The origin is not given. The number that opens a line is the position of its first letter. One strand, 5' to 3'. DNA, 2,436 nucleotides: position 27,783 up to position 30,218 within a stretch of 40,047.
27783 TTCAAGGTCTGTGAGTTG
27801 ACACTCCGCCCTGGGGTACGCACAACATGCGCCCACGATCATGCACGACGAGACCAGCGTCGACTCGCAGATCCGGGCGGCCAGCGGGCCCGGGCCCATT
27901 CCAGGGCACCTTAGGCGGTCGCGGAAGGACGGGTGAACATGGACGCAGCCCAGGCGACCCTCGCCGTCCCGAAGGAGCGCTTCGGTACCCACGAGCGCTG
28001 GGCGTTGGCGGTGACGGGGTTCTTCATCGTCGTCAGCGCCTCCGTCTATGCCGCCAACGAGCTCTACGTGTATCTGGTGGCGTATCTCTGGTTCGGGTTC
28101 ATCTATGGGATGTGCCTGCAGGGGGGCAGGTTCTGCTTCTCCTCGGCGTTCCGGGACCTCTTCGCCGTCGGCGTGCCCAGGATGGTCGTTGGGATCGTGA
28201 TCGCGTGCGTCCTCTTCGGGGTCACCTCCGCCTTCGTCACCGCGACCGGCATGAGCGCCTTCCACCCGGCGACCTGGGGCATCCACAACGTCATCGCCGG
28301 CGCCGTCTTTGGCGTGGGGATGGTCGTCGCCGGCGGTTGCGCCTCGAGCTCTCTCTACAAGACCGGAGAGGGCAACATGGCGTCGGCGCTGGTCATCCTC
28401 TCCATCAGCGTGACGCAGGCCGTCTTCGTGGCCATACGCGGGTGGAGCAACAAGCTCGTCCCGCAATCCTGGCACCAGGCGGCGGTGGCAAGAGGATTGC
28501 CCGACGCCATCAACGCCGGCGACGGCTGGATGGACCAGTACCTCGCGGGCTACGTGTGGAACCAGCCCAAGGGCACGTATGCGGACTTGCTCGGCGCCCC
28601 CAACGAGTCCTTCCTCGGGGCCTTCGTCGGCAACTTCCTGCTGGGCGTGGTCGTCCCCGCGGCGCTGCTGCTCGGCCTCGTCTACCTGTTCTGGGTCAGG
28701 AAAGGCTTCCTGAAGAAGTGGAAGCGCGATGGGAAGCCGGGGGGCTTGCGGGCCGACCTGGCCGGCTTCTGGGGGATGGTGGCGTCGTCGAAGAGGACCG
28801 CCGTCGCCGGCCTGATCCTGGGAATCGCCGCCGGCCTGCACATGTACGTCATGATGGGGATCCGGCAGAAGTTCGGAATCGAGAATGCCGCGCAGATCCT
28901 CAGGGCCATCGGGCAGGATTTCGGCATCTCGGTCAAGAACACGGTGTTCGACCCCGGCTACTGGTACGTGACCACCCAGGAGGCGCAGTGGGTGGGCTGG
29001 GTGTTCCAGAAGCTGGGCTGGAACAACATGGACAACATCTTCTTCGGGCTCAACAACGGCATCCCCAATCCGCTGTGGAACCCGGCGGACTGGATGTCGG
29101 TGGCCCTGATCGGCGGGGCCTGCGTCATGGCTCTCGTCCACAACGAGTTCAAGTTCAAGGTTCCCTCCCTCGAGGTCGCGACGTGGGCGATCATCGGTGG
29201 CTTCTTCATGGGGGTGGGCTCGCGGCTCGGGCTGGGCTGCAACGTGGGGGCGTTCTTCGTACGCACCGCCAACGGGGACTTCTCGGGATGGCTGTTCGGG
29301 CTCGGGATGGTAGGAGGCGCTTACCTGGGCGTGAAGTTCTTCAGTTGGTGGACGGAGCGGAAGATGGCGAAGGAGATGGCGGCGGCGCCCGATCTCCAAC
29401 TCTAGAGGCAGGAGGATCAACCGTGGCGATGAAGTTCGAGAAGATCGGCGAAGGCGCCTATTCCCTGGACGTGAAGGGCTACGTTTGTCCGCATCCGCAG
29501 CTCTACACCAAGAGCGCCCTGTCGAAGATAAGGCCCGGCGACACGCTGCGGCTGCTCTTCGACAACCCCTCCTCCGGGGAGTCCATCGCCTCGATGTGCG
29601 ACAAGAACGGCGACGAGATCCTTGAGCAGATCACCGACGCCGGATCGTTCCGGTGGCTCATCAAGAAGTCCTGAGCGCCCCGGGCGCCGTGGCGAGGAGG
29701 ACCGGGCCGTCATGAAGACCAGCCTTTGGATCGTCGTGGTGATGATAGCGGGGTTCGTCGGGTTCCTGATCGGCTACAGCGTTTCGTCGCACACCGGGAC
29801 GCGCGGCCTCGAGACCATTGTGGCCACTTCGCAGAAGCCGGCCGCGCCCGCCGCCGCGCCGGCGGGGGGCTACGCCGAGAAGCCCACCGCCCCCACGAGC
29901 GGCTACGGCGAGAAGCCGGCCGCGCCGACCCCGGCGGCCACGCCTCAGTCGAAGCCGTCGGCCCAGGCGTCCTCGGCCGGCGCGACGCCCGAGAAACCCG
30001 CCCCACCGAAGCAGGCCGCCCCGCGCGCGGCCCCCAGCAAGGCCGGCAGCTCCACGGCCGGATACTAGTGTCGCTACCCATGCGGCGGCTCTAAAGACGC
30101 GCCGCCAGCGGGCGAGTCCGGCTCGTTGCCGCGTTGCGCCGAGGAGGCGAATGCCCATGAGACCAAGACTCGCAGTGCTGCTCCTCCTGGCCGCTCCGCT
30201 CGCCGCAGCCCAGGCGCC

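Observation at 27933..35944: YeeE-TusA and DsrE/F/H-like sulfur-relay genes bracket a cytochrome / B12-rSAM / GT2 / rSAM-SPASM cluster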

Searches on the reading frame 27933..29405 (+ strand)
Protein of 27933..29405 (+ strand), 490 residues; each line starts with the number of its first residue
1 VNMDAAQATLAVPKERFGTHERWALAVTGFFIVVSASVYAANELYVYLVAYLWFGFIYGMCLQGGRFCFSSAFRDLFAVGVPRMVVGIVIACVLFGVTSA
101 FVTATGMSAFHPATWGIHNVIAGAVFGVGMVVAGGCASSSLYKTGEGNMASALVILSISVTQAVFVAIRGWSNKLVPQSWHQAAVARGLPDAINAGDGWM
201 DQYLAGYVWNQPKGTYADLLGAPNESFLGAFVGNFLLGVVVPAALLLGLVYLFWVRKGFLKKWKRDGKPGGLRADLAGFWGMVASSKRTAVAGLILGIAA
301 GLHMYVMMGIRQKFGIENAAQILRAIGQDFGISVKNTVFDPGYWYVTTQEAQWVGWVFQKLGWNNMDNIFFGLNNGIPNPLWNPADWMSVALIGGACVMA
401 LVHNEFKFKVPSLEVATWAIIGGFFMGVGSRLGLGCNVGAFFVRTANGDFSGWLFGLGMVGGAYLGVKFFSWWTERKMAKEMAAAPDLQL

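Call 7: search_protein_families(library=pfam, proteins=[window:27933-29405:+], max_evalue=0.01)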
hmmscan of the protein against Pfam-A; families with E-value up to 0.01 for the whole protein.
window:27933-29405:+ (490 aa): 1 family
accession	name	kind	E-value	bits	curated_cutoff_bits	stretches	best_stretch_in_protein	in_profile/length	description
PF04143.19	Sulf_transp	-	1.6e-34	120.3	27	1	65-465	2-310/310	Sulphur transport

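Call 8: search_protein_families(library=ncbifam, proteins=[window:27933-29405:+], max_evalue=0.01)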
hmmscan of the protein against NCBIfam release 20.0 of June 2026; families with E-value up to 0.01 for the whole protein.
window:27933-29405:+ (490 aa): 4 families
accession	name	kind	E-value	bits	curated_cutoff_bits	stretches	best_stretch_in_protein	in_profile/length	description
NF033796.1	selen_YedE_FdhT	exception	8.4e-36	123.9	350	2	18-161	186-328/387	selenium metabolism membrane protein YedE/FdhT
NF052577.1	ThSTportTsuASprch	equivalog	4.7e-26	91.9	400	2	52-161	6-116/330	thiosulfate transporter TsuA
NF041049.1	thio_trans_TsuA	exception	1.2e-17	64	645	2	50-166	6-123/348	thiosulfate utilization transporter TsuA/YeeE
TIGR04112.1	seleno_YedE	equivalog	6.4e-15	55.2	200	2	31-177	170-317/337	YedE family putative selenium transporter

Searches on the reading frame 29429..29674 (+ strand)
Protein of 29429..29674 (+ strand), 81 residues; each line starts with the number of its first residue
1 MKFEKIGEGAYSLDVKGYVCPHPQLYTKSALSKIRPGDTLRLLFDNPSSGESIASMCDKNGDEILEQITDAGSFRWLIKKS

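Call 7: search_protein_families(library=pfam, proteins=[window:29429-29674:+], max_evalue=0.01)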
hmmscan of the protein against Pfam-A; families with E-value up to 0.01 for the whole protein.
window:29429-29674:+ (81 aa): 1 family
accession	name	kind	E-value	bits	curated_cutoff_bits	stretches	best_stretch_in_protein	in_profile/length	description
PF01206.22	TusA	-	2.7e-16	59.6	28.6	1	12-80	2-70/70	Sulfurtransferase TusA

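Call 8: search_protein_families(library=ncbifam, proteins=[window:29429-29674:+], max_evalue=0.01)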
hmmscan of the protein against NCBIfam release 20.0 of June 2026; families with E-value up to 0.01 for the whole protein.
window:29429-29674:+ (81 aa): 4 families
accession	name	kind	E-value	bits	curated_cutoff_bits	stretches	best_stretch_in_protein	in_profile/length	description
NF008242.0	PRK11018.1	equivalog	9.1e-12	44.5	79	1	10-80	8-78/78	sulfurtransferase-like selenium metabolism protein YedF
NF001423.0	PRK00299.1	equivalog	2.7e-10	39.9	78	1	11-80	10-79/82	sulfurtransferase TusA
NF041048.1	TusA_like_YeeD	exception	1.5e-07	31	147.5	1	13-78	4-68/72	thiosulfate utilization sulfurtransferase TsuB/YeeD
TIGR03527.1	selenium_YedF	equivalog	3.1e-06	27.2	110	1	13-72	1-60/194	sulfurtransferase-like selenium metabolism protein YedF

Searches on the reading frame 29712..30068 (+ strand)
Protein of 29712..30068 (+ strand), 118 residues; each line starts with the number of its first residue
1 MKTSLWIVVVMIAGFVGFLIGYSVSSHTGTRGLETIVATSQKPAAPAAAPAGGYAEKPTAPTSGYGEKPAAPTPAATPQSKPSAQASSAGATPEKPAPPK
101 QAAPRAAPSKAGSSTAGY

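Call 7: search_protein_families(library=pfam, proteins=[window:29712-30068:+], max_evalue=0.01)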
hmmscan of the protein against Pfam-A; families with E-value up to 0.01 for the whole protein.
window:29712-30068:+ (118 aa): 0 families

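Call 8: search_protein_families(library=ncbifam, proteins=[window:29712-30068:+], max_evalue=0.01)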
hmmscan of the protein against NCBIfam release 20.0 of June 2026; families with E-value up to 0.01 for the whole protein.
window:29712-30068:+ (118 aa): 0 families
